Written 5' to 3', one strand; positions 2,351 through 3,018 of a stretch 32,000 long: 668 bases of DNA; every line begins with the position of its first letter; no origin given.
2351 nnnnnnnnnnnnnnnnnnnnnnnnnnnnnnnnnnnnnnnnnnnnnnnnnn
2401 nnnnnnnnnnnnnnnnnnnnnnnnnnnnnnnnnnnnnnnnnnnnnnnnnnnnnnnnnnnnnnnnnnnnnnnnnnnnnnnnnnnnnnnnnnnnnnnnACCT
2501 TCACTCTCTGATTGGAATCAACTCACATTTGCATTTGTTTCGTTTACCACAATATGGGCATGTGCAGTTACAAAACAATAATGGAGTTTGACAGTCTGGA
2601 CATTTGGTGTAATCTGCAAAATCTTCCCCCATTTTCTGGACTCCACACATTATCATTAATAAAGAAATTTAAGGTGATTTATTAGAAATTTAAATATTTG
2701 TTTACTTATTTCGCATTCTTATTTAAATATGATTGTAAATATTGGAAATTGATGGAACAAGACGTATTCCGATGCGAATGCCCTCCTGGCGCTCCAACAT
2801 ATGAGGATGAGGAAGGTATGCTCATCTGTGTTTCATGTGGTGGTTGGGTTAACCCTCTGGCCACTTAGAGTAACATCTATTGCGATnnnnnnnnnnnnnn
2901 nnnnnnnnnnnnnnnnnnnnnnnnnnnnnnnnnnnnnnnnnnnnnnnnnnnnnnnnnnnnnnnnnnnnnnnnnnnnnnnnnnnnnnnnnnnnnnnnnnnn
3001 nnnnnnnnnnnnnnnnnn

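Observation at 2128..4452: Accessory TFB paralog bracketed by two paralogous Roadblock-like genes and zinc-ribbon micro-ORFs: a possible transcription-regulatory cassette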

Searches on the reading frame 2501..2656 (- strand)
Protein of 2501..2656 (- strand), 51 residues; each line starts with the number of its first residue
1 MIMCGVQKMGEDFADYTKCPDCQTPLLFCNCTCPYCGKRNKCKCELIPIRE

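Call 3: search_protein_families(library=pfam, proteins=[window:2501-2656:-], max_evalue=1)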
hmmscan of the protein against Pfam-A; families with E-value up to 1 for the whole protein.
window:2501-2656:- (51 aa): 0 families

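Call 79: search_protein_families(library=pfam, proteins=[window:2501-2650:-], max_evalue=10)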
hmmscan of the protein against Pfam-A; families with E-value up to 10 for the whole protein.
window:2501-2650:- (49 aa): 0 families

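Call 88: search_protein_families(library=phrogs, proteins=[window:2501-2656:-], max_evalue=0.01)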
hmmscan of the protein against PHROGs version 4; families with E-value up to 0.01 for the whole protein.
window:2501-2656:- (51 aa): 0 families

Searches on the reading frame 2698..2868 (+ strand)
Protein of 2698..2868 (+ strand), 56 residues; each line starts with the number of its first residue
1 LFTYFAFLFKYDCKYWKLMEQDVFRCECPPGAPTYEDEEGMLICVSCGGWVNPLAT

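Call 3: search_protein_families(library=pfam, proteins=[window:2698-2868:+], max_evalue=1)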
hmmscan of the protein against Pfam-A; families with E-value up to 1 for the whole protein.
window:2698-2868:+ (56 aa): 1 family
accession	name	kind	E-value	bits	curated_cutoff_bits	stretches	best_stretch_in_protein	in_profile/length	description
PF23328.1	Sha_B_N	-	0.042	14.5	24.4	1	22-45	37-58/62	Shavenoid isoform B N-terminal domain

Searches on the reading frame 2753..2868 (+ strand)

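Call 79: search_protein_families(library=pfam, proteins=[window:2753-2868:+], max_evalue=10)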
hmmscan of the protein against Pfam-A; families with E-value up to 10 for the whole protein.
window:2753-2868:+ (38 aa): 0 families

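Call 88: search_protein_families(library=phrogs, proteins=[window:2753-2868:+], max_evalue=0.01)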
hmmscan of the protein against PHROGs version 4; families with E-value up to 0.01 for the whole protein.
window:2753-2868:+ (38 aa): 0 families
